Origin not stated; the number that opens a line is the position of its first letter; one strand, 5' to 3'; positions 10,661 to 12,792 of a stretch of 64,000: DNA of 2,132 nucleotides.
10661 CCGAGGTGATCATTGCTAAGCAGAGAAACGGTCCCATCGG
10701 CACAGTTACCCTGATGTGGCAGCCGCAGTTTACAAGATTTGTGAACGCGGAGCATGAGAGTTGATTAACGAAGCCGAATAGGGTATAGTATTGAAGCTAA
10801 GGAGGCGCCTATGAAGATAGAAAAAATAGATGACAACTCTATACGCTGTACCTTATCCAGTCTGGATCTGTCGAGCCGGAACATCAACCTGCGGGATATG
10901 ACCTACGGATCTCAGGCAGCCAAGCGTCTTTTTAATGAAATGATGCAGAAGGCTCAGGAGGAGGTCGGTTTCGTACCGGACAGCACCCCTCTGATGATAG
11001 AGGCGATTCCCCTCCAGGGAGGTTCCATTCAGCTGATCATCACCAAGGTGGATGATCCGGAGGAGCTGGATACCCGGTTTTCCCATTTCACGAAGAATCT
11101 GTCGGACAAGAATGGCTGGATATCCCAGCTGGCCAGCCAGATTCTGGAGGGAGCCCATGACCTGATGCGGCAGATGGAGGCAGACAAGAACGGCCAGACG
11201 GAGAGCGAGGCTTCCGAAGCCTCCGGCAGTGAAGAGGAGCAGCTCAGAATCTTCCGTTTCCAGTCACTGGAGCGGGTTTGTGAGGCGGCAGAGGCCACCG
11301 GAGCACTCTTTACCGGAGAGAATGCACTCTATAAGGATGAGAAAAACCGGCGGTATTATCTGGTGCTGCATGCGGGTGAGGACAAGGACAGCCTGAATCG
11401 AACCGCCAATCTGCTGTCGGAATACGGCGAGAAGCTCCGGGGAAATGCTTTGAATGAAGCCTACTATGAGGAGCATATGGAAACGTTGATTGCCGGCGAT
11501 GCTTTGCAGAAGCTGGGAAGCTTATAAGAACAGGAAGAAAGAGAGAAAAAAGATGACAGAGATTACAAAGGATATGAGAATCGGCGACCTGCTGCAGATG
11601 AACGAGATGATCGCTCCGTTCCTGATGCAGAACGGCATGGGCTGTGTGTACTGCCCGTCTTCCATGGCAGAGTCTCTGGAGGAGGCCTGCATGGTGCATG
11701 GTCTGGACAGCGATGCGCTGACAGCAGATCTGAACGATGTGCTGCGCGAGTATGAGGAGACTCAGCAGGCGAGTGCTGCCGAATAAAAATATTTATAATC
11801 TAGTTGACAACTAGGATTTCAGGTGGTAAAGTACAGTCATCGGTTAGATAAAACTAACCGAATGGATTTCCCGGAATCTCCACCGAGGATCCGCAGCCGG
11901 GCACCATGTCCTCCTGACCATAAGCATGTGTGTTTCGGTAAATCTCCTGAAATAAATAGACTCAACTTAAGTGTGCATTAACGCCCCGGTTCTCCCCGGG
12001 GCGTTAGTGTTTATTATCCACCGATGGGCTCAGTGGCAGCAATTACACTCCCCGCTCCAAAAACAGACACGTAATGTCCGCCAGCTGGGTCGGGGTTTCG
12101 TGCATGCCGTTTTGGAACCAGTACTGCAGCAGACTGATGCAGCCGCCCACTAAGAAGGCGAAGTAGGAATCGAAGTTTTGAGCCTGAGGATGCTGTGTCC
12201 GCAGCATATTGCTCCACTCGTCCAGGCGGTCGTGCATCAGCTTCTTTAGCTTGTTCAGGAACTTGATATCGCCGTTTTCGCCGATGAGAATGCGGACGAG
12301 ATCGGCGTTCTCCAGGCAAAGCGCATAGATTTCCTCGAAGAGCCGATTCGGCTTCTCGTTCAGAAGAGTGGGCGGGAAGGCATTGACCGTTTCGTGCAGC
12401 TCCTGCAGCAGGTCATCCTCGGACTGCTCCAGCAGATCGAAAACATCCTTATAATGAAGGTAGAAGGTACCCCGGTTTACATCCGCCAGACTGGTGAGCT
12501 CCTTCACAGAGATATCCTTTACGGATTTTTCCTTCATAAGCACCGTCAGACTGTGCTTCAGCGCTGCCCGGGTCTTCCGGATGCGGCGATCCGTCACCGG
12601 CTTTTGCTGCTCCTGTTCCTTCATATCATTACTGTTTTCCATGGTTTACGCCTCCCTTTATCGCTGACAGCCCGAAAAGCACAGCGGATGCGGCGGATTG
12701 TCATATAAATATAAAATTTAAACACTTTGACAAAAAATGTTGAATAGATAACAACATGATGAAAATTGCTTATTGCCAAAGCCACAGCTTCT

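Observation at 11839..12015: Stand-alone candidate sRNA with four anti-Shine-Dalgarno CUCC motifs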

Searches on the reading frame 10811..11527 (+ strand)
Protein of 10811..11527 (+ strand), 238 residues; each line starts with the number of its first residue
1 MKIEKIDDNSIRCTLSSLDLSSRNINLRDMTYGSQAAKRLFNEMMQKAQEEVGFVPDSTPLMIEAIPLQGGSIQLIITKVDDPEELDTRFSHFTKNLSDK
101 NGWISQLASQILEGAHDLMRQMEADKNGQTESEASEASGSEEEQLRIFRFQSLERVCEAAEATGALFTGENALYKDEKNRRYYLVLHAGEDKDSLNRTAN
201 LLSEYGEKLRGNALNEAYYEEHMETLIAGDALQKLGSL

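Call 10: search_protein_families(library=pfam, proteins=[window:10811-11527:+], max_evalue=0.01)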
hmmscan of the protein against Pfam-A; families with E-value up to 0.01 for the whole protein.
window:10811-11527:+ (238 aa): 1 family
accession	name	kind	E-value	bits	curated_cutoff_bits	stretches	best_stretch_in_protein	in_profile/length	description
PF05389.17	MecA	-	6.5e-63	212.7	22.5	1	1-235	1-221/221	Negative regulator of genetic competence (MecA)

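Call 14: find_encoding_contigs(protein=window:10811-11527:+, flank=3000, max_places=10)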
Protein window:10811-11527:+ (238 aa): 17 contigs read that carry it; 10 places shown.
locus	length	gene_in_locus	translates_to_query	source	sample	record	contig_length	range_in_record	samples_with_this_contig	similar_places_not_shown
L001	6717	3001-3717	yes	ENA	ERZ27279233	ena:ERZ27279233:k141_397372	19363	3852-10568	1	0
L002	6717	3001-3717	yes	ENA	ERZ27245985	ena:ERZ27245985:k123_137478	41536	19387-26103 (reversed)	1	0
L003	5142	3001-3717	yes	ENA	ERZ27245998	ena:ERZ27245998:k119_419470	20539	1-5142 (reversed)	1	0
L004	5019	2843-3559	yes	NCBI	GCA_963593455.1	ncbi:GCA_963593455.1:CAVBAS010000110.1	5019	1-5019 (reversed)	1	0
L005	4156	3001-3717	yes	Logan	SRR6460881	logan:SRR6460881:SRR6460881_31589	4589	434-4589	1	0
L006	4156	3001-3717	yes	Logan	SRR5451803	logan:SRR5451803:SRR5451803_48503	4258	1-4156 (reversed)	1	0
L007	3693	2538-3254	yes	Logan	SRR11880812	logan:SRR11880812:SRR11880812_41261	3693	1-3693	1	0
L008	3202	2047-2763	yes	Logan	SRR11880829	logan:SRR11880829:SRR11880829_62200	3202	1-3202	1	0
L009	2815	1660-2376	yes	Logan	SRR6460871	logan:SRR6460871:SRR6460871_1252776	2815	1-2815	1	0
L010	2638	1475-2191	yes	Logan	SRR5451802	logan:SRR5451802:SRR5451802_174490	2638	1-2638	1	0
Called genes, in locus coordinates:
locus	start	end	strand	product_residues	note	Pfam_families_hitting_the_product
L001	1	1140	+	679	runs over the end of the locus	PF24898:GGDEF_GdpP, PF01368:DHH, PF02272:DHHA1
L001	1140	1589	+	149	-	PF01281:Ribosomal_L9_N, PF03948:Ribosomal_L9_C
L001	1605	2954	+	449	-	PF00772:DnaB, PF03796:DnaB_C, PF13481:AAA_25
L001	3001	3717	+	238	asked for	PF05389:MecA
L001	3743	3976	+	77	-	PF08984:DUF1858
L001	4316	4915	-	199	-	PF14278:TetR_C_8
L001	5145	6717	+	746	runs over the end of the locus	PF00873:ACR_tran (weak), PF03176:MMPL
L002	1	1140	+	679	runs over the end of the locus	PF24898:GGDEF_GdpP, PF01368:DHH, PF02272:DHHA1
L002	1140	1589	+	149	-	PF01281:Ribosomal_L9_N, PF03948:Ribosomal_L9_C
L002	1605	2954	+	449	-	PF00772:DnaB, PF03796:DnaB_C, PF13481:AAA_25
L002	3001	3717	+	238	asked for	PF05389:MecA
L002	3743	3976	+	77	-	PF08984:DUF1858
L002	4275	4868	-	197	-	PF14278:TetR_C_8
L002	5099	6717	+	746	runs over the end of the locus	PF00873:ACR_tran (weak), PF03176:MMPL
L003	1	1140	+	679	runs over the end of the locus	PF24898:GGDEF_GdpP, PF01368:DHH, PF02272:DHHA1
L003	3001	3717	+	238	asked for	PF05389:MecA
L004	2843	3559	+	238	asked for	PF05389:MecA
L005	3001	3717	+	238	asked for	PF05389:MecA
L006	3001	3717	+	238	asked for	PF05389:MecA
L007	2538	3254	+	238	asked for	PF05389:MecA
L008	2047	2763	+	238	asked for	PF05389:MecA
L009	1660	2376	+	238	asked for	PF05389:MecA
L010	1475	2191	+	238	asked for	PF05389:MecA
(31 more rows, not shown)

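Call 18: find_homologous_proteins(query=window:10811-11527:+, max_evalue=1e-10)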
Query window:10811-11527:+ (238 aa): 8000 proteins with E <= 1e-10 among 8000 candidates; the best 120 are listed.
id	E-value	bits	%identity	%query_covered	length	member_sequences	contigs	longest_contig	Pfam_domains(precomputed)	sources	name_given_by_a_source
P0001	5.7e-149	512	100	100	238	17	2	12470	PF05389.18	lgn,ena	-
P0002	1.1e-116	406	80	100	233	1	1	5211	PF05389.18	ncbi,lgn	-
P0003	4.6e-98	345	68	100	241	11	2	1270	PF05389.18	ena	-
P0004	4.1e-93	329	66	100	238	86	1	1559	PF05389.18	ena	-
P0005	2.0e-91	324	64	100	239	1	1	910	PF05389.18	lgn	-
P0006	2.3e-91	323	64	100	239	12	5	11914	PF05389.18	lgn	-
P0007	3.5e-91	323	63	100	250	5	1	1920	PF05389.18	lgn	-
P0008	3.7e-91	323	64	100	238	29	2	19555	PF05389.18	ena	-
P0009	6.6e-91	322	65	100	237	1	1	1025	PF05389.18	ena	-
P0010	1.1e-90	321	63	100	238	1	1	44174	PF05389.18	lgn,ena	-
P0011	4.7e-90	319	64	100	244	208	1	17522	PF05389.18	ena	-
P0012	5.3e-90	319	62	100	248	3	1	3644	PF05389.18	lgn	-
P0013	9.7e-90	318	62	100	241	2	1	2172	PF05389.18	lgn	-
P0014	1.8e-89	317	64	100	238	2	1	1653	PF05389.18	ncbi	-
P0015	2.9e-89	316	65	100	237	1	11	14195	PF05389.18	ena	-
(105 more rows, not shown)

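Call 20: find_related_loci(query=A2, collection=genome_contigs, flank=4000)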
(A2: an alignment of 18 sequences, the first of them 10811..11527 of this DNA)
Query A2 (238 aa) in genome_contigs; peptide patterns used: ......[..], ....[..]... (x = any residue, [..] = any of these).
553 stretches matched a pattern; 89 encode a relative of the query (tblastn E <= 1e-3); the best 80 are kept; 78 distinct loci.
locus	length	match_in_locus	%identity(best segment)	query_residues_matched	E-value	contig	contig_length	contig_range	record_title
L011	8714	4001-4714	93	1-238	1e-150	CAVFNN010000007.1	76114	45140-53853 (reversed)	bacterium isolate G02615-L1_cleanbin_000007 genome assembly, contig: Spades_G02615-L1_contig_107, whole genome shotgun s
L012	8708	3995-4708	93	1-238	9e-148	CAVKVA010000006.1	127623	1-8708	Parolsenella sp. isolate G02631-L1_cleanbin_000008 genome assembly, contig: Spades_G02631-L1_contig_59, whole genome sho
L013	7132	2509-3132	94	31-238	3e-130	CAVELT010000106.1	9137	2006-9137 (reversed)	Dysosmobacter segnis isolate H07611-L1_cleanbin_000023 genome assembly, contig: Spades_H07611-L1_contig_3636, whole geno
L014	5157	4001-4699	80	1-238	4e-121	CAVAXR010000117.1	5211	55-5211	Oribacterium sp. isolate H07602-L1_cleanbin_000041 genome assembly, contig: Spades_H07602-L1_contig_6823, whole genome s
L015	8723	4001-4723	68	1-238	4e-105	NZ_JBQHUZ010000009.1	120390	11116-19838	Oribacterium sp. HCP28S3_H8 contig00009, whole genome shotgun sequence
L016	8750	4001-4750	63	1-238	6e-102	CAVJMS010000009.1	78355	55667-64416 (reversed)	Succinatimonas sp. CAG:777 isolate H07654-L1_cleanbin_000015 genome assembly, contig: Spades_H07654-L1_contig_149, whole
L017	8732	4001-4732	64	1-238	1e-99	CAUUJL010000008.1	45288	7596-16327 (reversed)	MAG TPA_asm: uncultured Oribacterium sp. isolate ERR10228869_bin.6_MetaWRAP_v1.3_MAG genome assembly, contig: ERZ2165962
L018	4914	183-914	64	1-238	1e-99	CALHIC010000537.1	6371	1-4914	MAG TPA_asm: uncultured Oribacterium sp. isolate ERR589432_bin.86_CONCOCT_v1.1_MAG genome assembly, contig: ERZ772956.61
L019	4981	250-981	64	1-238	1e-99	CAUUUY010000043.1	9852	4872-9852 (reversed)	MAG TPA_asm: uncultured Oribacterium sp. isolate SRR23388460_bin.25_MetaWRAP_v1.3_MAG genome assembly, contig: ERZ216598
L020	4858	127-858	64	1-238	1e-99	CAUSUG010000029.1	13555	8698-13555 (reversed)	MAG TPA_asm: uncultured Oribacterium sp. isolate DRR247342_bin.37_MetaWRAP_v1.3_MAG genome assembly, contig: ERZ14222127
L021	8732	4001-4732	64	1-238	1e-99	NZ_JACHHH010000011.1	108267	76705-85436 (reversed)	Oribacterium sinus strain DSM 17245 Ga0415240_11, whole genome shotgun sequence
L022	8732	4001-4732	64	1-238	1e-99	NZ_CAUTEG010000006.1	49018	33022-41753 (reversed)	MAG: Oribacterium sinus isolate SRR17301049_bin.4_MetaWRAP_v1.3_MAG ERZ14209549.142, whole genome shotgun sequence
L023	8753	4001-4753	64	1-238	2e-99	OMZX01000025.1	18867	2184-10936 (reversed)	uncultured Clostridiales bacterium isolate RUG117 genome assembly, contig: scaffold_1950, whole genome shotgun sequence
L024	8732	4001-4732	64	1-238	3e-99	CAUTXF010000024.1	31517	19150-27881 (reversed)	MAG TPA_asm: uncultured Oribacterium sp. isolate ERR10228887_bin.1_MetaWRAP_v1.3_MAG genome assembly, contig: ERZ2165960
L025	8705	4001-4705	64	1-235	3e-99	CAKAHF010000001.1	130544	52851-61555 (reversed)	MAG TPA_asm: uncultured Oribacterium sp. isolate DRR214960_bin.15_metaWRAP_v1.1_MAG genome assembly, contig: BNJT0100015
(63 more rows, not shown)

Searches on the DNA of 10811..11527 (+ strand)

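Call 68: search_rna_families(sources=[L021, L028, L030, L033, L015, L042, L112, L116, L091], threshold=gathering)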
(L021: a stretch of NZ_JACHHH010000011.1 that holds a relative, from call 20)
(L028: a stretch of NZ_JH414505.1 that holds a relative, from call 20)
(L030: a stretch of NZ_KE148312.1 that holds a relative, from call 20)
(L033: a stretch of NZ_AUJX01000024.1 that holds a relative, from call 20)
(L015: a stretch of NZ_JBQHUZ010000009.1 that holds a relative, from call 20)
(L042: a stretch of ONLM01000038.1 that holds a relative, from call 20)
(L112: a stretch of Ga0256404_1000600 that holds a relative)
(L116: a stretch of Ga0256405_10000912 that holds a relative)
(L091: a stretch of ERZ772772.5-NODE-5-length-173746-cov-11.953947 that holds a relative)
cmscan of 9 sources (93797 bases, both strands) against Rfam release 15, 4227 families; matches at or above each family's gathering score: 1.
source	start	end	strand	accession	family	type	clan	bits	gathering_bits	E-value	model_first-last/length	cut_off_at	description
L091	7623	7782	-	RF01699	Clostridiales-1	Gene; sRNA;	-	90.2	48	1.3e-18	1-166/166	no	Clostridiales-1 RNA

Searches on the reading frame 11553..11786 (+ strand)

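Call 10: search_protein_families(library=pfam, proteins=[window:11553-11786:+], max_evalue=0.01)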
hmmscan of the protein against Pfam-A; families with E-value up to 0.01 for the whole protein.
window:11553-11786:+ (77 aa): 1 family
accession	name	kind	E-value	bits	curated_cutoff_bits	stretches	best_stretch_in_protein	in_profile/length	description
PF08984.16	DUF1858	-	4.9e-19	68.6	32.2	1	4-56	1-58/59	Domain of unknown function (DUF1858)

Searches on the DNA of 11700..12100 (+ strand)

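Call 4: search_rna_families(source=window, start=11700, end=12100, threshold=evalue, max_evalue=10, show_alignments=3)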
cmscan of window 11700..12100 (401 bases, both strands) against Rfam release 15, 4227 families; matches with E-value up to 10: 3.
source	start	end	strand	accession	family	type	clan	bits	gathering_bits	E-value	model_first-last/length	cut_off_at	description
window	11957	12012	+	RF02871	ncS54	Gene; sRNA;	-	19.8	43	0.04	1-79/79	no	Burkholderia sRNA 54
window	11977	12010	-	RF02225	sX6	Gene; sRNA;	-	9.9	40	2.3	290-323/342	no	Proteobacterial sRNA sX6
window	11993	12087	-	RF02142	HOXA11-AS1_6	Gene; lncRNA;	-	9.8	50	6.7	90-179/179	no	HOXA11 antisense RNA 1 conserved region 6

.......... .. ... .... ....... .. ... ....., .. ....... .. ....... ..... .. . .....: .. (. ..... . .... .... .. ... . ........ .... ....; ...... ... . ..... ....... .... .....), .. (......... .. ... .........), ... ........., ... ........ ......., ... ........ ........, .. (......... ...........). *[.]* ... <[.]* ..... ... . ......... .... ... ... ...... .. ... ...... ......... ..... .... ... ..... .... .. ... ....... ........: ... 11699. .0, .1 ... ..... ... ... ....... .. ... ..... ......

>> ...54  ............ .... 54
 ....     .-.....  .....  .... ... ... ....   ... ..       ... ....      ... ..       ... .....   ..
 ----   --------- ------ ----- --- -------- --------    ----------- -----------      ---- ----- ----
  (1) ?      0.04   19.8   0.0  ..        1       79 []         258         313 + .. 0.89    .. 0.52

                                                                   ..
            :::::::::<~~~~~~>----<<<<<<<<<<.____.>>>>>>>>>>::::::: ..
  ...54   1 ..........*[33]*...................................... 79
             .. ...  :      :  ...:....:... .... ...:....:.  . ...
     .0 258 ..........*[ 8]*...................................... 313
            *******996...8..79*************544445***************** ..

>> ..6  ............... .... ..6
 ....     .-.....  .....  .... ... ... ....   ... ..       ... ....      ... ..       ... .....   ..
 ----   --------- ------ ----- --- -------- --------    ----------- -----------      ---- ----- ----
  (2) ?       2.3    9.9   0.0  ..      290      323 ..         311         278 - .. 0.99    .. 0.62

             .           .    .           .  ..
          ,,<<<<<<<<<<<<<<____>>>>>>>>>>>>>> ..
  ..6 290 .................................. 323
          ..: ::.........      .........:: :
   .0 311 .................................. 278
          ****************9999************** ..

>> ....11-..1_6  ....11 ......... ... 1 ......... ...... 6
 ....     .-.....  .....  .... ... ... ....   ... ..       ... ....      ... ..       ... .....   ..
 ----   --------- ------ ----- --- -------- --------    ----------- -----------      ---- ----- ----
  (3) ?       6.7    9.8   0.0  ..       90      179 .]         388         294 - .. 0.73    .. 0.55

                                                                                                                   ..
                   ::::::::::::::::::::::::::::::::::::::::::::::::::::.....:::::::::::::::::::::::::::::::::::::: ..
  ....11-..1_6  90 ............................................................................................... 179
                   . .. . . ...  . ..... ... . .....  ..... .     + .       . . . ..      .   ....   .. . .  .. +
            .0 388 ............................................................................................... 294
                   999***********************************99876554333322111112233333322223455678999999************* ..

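Call 38: build_rna_model(alignment_id=A4, structure=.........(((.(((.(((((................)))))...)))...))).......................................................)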
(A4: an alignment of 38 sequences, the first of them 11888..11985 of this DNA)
Model R1 built from alignment A4 (38 sequences, 110 columns); structure: as given.
model positions 98; base pairs 11; branch points 0; effective number of sequences 2.12; information 0.591 bits per position. Calibrated on 0.2 Mb of random sequence (short: E-values are rough).
structure used (alignment columns):
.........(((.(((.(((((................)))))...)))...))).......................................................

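Call 39: search_with_rna_model(model_id=R1, sources=[window, L016, L023, L027, L029, L031, L034, L035, L037, L038, L039, L040, L041, L043, L044, L045, L046, L047, L049, L051, L052, L053, L054, L055, L056, L057, L058, L059, L060, L061, L062, L063, L064, L065, L066, L067, L068, L069, L070, L071, L072, L073, L074, L075, L076, L077, L078, L079, L080, L081, L082, L083, L084, L085, L086, L087, L088], max_evalue=1, show_alignments=4)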
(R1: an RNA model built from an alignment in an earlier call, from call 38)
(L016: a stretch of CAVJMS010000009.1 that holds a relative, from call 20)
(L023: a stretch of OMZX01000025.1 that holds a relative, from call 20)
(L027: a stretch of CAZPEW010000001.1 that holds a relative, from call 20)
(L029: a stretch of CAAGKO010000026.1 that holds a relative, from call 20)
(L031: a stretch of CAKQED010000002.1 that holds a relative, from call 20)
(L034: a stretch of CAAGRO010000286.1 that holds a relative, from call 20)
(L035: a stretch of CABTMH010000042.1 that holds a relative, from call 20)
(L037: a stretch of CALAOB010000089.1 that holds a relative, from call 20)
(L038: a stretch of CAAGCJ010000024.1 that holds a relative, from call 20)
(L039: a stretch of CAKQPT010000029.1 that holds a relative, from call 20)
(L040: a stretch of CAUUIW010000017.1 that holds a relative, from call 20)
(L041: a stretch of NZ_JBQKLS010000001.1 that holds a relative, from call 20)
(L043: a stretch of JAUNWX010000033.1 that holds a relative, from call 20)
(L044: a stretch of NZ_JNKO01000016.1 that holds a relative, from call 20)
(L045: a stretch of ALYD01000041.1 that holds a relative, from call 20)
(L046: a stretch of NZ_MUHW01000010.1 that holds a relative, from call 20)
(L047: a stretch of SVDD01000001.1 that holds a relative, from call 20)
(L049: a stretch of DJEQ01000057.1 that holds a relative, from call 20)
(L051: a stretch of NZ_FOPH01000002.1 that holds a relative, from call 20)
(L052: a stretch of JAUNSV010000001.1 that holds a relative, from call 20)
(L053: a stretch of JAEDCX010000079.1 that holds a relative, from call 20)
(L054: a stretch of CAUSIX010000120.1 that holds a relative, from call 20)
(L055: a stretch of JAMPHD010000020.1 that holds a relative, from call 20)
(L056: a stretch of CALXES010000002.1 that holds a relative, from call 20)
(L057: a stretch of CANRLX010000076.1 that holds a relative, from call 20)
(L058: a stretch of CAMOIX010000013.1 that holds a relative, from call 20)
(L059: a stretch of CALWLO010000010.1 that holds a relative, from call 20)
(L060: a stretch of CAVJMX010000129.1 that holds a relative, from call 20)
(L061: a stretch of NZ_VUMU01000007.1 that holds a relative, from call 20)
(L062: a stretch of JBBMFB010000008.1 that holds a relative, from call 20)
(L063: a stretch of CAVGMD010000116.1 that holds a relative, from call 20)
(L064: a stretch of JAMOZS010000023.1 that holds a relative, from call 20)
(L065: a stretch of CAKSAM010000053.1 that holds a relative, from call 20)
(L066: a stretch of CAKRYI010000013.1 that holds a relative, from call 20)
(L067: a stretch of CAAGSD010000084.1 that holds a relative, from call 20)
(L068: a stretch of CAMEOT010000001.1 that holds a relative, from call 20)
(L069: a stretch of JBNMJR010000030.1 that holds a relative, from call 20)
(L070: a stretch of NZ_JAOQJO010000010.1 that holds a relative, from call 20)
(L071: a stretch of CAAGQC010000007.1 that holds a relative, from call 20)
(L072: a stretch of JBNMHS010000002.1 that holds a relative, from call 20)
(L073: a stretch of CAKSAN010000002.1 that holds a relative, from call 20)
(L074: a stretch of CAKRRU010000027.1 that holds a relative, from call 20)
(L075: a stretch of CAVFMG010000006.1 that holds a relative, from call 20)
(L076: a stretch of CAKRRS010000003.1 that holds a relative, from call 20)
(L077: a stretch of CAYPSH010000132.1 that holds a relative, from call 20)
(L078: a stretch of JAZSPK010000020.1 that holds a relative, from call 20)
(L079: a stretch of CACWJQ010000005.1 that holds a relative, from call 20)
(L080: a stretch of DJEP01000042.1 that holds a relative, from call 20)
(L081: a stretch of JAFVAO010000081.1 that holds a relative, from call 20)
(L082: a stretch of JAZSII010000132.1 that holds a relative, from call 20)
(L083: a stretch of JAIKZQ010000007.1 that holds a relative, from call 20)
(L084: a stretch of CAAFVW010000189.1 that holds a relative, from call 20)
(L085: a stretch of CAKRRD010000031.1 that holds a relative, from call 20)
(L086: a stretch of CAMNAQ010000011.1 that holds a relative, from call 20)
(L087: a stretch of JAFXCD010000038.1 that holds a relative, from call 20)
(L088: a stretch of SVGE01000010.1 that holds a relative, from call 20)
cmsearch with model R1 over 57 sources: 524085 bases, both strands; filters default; matches with E-value up to 1: 1.
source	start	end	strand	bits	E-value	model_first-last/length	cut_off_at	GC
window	11888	11987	+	89.2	2.8e-17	1-98/98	no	0.48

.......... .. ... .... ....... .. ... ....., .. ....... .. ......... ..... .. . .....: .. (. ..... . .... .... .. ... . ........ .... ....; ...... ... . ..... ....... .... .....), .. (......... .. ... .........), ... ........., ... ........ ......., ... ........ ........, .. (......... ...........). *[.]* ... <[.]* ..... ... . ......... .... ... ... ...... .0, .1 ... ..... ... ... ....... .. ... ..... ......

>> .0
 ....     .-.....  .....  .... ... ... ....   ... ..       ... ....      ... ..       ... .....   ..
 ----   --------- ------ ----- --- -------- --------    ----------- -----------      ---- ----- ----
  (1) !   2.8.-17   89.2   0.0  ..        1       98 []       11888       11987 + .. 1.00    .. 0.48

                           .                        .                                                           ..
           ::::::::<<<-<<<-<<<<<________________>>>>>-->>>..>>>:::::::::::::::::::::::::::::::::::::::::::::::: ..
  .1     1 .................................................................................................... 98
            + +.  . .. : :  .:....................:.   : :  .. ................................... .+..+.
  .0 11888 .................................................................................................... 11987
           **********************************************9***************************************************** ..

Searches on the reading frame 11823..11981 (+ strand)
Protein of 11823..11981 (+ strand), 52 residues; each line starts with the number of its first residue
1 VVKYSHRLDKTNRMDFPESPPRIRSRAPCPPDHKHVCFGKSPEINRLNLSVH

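Call 10: search_protein_families(library=pfam, proteins=[window:11823-11981:+], max_evalue=0.01)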
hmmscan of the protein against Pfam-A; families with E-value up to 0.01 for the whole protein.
window:11823-11981:+ (52 aa): 0 families

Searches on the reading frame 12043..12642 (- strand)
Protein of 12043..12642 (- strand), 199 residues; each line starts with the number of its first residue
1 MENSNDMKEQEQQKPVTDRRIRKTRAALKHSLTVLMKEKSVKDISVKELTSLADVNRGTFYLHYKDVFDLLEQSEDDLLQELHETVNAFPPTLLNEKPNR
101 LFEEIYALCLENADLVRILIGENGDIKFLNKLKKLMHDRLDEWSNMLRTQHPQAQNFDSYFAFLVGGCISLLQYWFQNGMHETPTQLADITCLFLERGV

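Call 10: search_protein_families(library=pfam, proteins=[window:12043-12642:-], max_evalue=0.01)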
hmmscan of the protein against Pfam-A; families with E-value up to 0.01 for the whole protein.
window:12043-12642:- (199 aa): 2 families
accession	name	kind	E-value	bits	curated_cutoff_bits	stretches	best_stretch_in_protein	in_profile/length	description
PF14278.11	TetR_C_8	-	9.5e-16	58.2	26.1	1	98-195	3-101/103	Transcriptional regulator C-terminal region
PF00440.29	TetR_N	-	0.0065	16.7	24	0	35-66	8-39/47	Bacterial regulatory proteins, tetR family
